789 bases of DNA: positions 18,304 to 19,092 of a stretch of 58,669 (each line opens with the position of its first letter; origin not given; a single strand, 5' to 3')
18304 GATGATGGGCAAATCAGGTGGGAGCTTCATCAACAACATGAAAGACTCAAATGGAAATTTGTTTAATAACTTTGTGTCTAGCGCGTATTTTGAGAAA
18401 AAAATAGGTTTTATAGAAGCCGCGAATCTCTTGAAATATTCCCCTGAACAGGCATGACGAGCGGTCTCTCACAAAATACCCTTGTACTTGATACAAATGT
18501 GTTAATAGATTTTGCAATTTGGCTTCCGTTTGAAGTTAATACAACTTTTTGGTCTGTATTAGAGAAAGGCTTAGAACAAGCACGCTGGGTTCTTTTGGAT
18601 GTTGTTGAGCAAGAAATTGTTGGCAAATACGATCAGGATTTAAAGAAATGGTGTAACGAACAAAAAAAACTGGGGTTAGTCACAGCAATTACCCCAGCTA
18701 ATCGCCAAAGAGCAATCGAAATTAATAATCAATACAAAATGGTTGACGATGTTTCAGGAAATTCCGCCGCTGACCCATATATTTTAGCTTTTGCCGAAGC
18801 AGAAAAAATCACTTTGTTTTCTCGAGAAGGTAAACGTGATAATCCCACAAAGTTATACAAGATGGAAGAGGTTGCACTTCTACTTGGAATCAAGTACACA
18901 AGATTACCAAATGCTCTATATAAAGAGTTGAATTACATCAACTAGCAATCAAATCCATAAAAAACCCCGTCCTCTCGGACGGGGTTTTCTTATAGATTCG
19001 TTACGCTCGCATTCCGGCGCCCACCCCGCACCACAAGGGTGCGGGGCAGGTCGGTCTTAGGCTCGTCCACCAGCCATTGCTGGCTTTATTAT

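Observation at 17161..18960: AT-rich 1.8-kb islet encoding coupled HTH-ImmA/IrrE metallopeptidase and DUF4411 PIN-like protein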

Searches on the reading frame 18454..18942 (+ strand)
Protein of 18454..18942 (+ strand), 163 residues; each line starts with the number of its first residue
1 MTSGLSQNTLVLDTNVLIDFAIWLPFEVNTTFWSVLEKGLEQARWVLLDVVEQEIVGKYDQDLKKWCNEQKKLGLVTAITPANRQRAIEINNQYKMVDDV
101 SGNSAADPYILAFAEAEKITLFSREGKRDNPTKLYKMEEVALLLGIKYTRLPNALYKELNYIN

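Call 4: search_protein_families(library=pfam, proteins=[window:18454-18942:+], max_evalue=1)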
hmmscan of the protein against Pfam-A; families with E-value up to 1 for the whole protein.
window:18454-18942:+ (163 aa): 3 families
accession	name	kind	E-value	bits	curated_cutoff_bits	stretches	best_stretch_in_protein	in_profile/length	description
PF14367.12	DUF4411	-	4e-15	56.4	23.5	1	11-151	2-148/159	Domain of unknown function (DUF4411)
PF01850.27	PIN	-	6.4e-05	24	23.6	1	11-124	2-110/120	PIN domain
PF16289.11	PIN_12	-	0.0082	17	32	1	10-71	1-57/172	PIN domain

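Call 5: search_protein_families(library=padloc, proteins=[window:18454-18942:+], max_evalue=1)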
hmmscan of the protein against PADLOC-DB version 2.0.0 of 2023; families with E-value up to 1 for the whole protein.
window:18454-18942:+ (163 aa): 1 family
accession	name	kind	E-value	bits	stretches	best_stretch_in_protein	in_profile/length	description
PDLC01362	Cmr5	-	0.03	12.8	1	35-90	38-92/110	CAS-III-B; effector_SS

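Call 6: search_protein_families(library=ncbifam, proteins=[window:18454-18942:+], max_evalue=1)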
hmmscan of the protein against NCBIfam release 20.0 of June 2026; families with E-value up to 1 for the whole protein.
window:18454-18942:+ (163 aa): 1 family
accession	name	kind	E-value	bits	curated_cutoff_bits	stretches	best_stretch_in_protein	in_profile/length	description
NF041240.1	YebF_not_Cmi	equivalog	0.029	14.3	110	1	63-109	54-100/114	protein YebF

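Call 14: find_homologous_proteins(query=window:18454-18942:+)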
Query window:18454-18942:+ (163 aa): 15 proteins with E <= 0.001 among 96 candidates.
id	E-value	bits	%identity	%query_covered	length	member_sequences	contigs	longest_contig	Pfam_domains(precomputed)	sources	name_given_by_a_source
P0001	2.6e-102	357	100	100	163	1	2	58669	PF14367.13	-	-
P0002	4.9e-43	165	47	99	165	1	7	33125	PF14367.13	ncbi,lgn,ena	ncbi:MAG: DUF4411 family protein [Patescibacteria group bacterium]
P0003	9.8e-43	164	48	100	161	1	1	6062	PF14367.13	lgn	-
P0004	1.4e-42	163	48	100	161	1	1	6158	PF14367.13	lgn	-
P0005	2.6e-40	156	48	100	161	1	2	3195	PF14367.13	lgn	-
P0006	1.2e-39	154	49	94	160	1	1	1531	PF14367.13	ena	-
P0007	3.6e-39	152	47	99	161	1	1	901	PF14367.13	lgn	-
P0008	3.9e-39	152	47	94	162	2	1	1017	PF14367.13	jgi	-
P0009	4.4e-39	152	48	94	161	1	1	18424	PF14367.13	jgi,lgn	jgi:hypothetical protein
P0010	6.1e-39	151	47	100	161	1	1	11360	PF14367.13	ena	-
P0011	8.9e-39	151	46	99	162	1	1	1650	PF14367.13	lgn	-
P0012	3.4e-37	146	45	99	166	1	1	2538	PF14367.13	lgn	-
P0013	1.9e-35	140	45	94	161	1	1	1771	PF14367.13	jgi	-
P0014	2.0e-35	140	47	98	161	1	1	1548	PF14367.13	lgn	-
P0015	5.5e-32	129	44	94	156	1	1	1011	PF14367.13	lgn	-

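Call 16: find_encoding_contigs(protein=P0001, flank=6000, max_places=6)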
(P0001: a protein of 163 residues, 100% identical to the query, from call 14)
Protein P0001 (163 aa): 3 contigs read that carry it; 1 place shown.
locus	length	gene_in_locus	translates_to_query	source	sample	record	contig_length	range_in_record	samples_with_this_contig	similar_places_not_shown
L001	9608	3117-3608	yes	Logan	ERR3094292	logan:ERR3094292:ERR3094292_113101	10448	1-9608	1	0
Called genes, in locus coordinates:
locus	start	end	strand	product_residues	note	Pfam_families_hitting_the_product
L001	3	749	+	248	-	?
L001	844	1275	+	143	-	-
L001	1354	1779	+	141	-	PF08570:DUF1761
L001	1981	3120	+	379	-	PF06114:Peptidase_M78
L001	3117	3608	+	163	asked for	PF14367:DUF4411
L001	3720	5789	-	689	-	PF00664:ABC_membrane, PF00005:ABC_tran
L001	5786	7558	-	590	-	PF00664:ABC_membrane, PF00005:ABC_tran, PF02463:SMC_N (faint)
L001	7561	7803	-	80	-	PF04014:MazE_antitoxin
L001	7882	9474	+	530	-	PF05970:PIF1, PF13191:AAA_16 (faint), PF13245:AAA_19, PF13604:AAA_30, PF01443:Viral_helicase1 (faint), PF07728:AAA_5 (weak), PF13401:AAA_22, PF21530:Pif1_2B_dom, +1 more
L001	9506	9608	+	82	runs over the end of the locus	PF01541:GIY-YIG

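Call 17: find_encoding_contigs(protein=P0002, flank=5000, max_places=6)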
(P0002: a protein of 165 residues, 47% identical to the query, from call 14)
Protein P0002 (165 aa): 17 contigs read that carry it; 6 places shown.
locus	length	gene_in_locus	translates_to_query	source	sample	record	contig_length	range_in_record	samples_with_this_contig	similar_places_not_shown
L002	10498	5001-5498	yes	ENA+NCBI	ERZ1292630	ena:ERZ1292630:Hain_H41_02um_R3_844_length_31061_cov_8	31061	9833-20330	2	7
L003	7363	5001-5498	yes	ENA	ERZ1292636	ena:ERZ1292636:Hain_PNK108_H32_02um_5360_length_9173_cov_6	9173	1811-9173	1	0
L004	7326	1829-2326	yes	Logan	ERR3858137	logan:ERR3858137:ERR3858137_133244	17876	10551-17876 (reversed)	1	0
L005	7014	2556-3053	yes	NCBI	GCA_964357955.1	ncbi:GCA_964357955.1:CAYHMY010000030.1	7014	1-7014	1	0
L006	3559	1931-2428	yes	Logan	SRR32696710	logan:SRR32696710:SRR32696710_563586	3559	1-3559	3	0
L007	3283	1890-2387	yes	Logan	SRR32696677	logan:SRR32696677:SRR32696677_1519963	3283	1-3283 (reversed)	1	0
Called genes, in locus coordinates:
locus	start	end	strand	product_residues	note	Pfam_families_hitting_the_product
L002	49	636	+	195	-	-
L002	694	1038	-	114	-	PF00453:Ribosomal_L20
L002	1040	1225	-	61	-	PF01632:Ribosomal_L35p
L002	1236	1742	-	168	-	PF05198:IF3_N, PF00707:IF3_C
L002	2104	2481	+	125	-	-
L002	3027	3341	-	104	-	-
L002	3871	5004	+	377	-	PF06114:Peptidase_M78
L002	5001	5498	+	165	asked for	PF14367:DUF4411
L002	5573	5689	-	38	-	-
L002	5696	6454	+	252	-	PF12146:Hydrolase_4, PF00561:Abhydrolase_1 (faint), PF12697:Abhydrolase_6, PF20408:Abhydrolase_11 (faint), PF20434:BD-FAE, PF00326:Peptidase_S9, PF03959:FSH1 (weak), PF12146:Hydrolase_4 (weak), +2 more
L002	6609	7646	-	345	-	-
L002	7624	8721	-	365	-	-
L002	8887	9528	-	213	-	PF18914:DUF5666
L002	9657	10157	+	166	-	PF04542:Sigma70_r2, PF08281:Sigma70_r4_2, PF04545:Sigma70_r4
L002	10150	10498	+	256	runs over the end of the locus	PF18915:DUF5667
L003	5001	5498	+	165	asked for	PF14367:DUF4411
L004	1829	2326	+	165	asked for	PF14367:DUF4411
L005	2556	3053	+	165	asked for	PF14367:DUF4411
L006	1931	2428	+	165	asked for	PF14367:DUF4411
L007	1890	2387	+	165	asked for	PF14367:DUF4411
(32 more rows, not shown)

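Call 26: predict_structure(alignment_id=A1)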
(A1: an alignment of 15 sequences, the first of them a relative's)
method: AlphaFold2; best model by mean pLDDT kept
length: 163 residues; sequences in the alignment: 15
mean_pLDDT: 87.7   pTM: 0.84
mean pLDDT of the five models: 87.7, 87.0, 86.1, 85.4, 83.5
residues with pLDDT >= 90: 99; 70-90: 49; 50-70: 10; < 50: 5
segments of 3 or more residues with pLDDT < 50: 1-4
pLDDT, mean of each block of 10 residues (from residue 1): 59 90 85 90 93 80 91 96 97 94 91 96 91 94 94 72 52
secondary structure, 60 per line:
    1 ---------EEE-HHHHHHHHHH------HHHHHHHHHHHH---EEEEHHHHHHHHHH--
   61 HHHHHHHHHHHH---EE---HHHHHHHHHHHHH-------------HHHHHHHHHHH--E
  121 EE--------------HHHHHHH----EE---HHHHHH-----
elements in order: E10-12 H14-23 H30-41 E45-48 H49-58 H61-72 H81-93 H107-117 E120-122 H137-143 H153-158

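Call 34: fold_search(model_id=the predicted structure, library=pdb)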
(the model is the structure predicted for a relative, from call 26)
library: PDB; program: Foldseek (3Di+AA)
matches with E <= 10: 363; with E <= 0.001: 4
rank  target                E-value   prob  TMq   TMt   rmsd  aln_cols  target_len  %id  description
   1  3h87_B                1.4e-04  1.00  0.56  0.65   5.2       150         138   20  Rv0301 Rv0300 Toxin Antitoxin Complex from Mycobacterium tuberculosis (released 2009-05-05)
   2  3h87_A                3.0e-04  1.00  0.54  0.63   5.5       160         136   19  Rv0301 Rv0300 Toxin Antitoxin Complex from Mycobacterium tuberculosis (released 2009-05-05)
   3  2h1c_A                4.6e-04  1.00  0.48  0.55   5.4       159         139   15  Crystal Structure of FitAcB from Neisseria gonorrhoeae (released 2006-09-26)
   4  2bsq_B                1.0e-03  1.00  0.50  0.57   6.0       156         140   17  FitAB bound to DNA (released 2006-08-24)
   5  2lcq_MODEL_1_A        1.9e-03  1.00  0.47  0.48   5.4       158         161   22  Solution structure of the endonuclease Nob1 from P.horikoshii (released 2011-12-14)
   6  7by3_B                1.9e-03  1.00  0.44  0.56   4.5       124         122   21  Toxin-antitoxin complex from klebsiella pneumoniae (released 2021-04-28)
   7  1v96_A                2.0e-03  1.00  0.57  0.62   5.0       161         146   14  Crystal structure of hypothetical protein of unknown function from pyrococcus horikoshii OT3 (released 2005-02-01)
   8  4chg_A                2.0e-03  1.00  0.52  0.61   5.8       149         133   16  Crystal structure of VapBC15 complex from Mycobacterium tuberculosis (released 2014-11-12)
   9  2bsq_A                2.2e-03  1.00  0.49  0.54   6.2       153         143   18  FitAB bound to DNA (released 2006-08-24)
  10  6a7v_A                2.4e-03  1.00  0.58  0.68   4.6       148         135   16  Crystal structure of Mycobacterium tuberculosis VapBC11 toxin-antitoxin complex (released 2018-10-10)
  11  1y82_B                2.6e-03  1.00  0.56  0.61   4.5       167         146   15  Conserved hypothetical protein Pfu-367848-001 from Pyrococcus furiosus (released 2005-01-25)
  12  7by2_B                2.6e-03  1.00  0.45  0.58   4.4       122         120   20  Toxin-antitoxin complex from Klebsiella pneumoniae (released 2021-04-28)
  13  5h4g_A                3.3e-03  1.00  0.58  0.63   4.8       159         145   13  Structure of PIN-domain protein (VapC4 toxin) from Pyrococcus horikoshii determined at 1.77 A resolution (released 2016-11-23)
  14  1ye5_B                3.7e-03  1.00  0.57  0.62   5.0       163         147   14  Crystal structure of hypothetical protein of unknown function from pyrococcus horikoshii OT3 (released 2005-05-17)
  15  5sv2                  5.3e-03  1.00  0.51  0.59   5.4       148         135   16  Toxin VapC21 from Mycobacterium tuberculosis (released 2016-09-14)
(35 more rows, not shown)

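Call 35: search_solved_structures(query=A1, max_evalue=10, show_alignments=3)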
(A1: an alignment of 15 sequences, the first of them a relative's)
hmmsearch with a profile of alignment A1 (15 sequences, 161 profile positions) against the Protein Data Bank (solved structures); distinct sequences matched with E-value up to 10: 5.
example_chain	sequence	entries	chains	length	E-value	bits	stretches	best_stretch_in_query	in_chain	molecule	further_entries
9vzy_D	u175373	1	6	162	3.2e-12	49.6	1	10-145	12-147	DUF4411 family protein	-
9vzz_A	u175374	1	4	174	1.3e-11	47.6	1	28-145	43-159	DUF4411 family protein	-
5je3_A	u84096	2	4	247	0.86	12.4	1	71-105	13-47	Methyl transferase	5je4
5jdz_A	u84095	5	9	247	1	12.2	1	71-105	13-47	Methyl transferase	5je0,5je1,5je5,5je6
5jdy_A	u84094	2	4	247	1.1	12.1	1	72-105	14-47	Methyl transferase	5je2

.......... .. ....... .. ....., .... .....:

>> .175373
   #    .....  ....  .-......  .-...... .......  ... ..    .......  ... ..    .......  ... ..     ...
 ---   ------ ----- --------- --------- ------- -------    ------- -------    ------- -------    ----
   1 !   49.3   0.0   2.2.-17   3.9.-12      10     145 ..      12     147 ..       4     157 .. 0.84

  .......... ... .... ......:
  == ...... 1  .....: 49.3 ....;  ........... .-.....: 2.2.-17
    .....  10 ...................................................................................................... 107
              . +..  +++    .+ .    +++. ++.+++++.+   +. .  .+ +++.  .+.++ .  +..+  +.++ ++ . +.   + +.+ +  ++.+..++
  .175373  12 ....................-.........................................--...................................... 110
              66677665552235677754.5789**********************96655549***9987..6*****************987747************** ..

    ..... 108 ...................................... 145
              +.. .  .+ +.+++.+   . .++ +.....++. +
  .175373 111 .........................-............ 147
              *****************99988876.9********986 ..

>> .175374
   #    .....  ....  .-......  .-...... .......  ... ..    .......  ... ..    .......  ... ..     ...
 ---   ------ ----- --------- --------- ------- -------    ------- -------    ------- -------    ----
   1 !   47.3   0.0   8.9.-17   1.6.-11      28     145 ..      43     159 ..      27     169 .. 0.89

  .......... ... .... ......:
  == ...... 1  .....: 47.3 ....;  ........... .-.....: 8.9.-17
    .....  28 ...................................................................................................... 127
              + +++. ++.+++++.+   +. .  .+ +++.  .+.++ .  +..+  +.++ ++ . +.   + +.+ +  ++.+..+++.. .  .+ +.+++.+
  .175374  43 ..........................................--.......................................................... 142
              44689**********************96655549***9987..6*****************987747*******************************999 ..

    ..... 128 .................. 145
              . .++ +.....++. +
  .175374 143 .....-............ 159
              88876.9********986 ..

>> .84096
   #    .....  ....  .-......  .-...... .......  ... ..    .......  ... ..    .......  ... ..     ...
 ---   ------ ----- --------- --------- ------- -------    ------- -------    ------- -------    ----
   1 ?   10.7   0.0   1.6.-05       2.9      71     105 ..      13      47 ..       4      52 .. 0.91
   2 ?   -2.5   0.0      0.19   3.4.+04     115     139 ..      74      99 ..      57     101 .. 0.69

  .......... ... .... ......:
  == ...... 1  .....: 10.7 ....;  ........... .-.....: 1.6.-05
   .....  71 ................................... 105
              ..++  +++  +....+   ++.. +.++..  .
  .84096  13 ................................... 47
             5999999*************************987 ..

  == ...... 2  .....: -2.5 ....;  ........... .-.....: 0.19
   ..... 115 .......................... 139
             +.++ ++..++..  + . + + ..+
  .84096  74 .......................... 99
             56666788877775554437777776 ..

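Call 60: find_related_loci(query=A1, collection=viral_contigs, flank=6000)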
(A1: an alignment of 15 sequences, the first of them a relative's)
Query A1 (163 aa) in viral_contigs; peptide patterns used: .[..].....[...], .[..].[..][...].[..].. (x = any residue, [..] = any of these).
21 stretches matched a pattern, but none encodes a relative of the query by tblastn (E <= 1e-3).

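Call 61: search_dna_similar(query=window:18454-18942:+, collection=plasmids, mode=protein, max_evalue=0.001, max_rows=15)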
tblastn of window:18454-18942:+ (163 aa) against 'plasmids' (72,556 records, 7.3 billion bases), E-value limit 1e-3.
No match.

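Call 62: search_dna_similar(query=window:18454-18942:+, collection=phages, mode=protein, max_evalue=0.001, max_rows=15)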
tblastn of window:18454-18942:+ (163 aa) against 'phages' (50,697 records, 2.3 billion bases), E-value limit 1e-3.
Records with a match: 1; places in all: 1; records where one place covers at least 80% of the query: 1.
Best place of each record, by identity: <60% 1.
By first word of the organism name: Bacteriophage 1.
By host as written in the record: - 1.
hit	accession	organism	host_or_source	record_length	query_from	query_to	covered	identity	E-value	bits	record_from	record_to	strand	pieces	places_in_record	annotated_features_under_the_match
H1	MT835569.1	Bacteriophage sp.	human fecal samples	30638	5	151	90%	28.6%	7e-11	65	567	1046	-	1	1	record has no annotation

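Call 63: get_annotated_region(hit=H1, flank=4000)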
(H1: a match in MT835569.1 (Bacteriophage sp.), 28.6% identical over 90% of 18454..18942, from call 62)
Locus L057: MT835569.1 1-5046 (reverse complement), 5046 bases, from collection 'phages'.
description: UNVERIFIED: Bacteriophage sp. clone scaffold_198 genomic sequence.
organism: Bacteriophage sp. (NCBI taxid 38018)
taxonomy: Viruses
host: -; source: human fecal samples; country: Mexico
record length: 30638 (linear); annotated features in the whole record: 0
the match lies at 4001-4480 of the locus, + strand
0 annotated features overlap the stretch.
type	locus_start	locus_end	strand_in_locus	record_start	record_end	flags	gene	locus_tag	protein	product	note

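Call 65: find_related_loci(query=A1, collection=metagenome_contigs, flank=3000)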
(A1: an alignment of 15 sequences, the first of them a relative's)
Query A1 (163 aa) in metagenome_contigs; peptide patterns used: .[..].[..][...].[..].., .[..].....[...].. (x = any residue, [..] = any of these).
139 stretches matched a pattern; 89 encode a relative of the query (tblastn E <= 1e-3); the best 80 are kept; 80 distinct loci.
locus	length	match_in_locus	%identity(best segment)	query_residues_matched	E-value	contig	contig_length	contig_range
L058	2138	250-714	51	6-163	3e-50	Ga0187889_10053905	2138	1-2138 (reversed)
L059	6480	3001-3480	47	2-163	2e-49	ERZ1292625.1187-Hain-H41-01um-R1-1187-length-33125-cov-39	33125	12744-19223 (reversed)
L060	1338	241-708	45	7-163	2e-48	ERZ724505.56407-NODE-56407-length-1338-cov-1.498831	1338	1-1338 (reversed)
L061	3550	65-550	46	1-163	4e-46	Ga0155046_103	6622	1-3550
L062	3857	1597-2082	46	1-163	4e-46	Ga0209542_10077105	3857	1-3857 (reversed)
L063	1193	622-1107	44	1-163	4e-47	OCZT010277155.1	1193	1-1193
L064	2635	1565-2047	45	1-163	3e-45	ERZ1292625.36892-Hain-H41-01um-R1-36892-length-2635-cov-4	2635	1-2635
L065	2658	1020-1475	48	11-163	2e-44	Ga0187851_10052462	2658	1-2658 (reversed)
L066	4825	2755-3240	41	1-163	4e-44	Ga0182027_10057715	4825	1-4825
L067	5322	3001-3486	45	1-163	4e-44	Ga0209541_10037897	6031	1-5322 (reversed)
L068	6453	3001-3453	46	11-163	3e-44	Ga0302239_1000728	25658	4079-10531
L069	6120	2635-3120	45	1-163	1e-43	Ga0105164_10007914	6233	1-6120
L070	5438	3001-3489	45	1-161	9e-44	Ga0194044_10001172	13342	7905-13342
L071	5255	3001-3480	45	1-161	2e-43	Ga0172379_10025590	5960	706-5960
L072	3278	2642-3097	46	11-163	4e-43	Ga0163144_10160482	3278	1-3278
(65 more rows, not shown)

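Call 77: search_protein_families(library=phrogs, proteins=[window:18454-18942:+], max_evalue=0.001)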
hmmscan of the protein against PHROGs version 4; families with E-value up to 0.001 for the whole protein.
window:18454-18942:+ (163 aa): 1 family
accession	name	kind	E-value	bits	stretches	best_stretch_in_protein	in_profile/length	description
phrog_11126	-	unknown function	9.8e-10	39.5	1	10-155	4-156/167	-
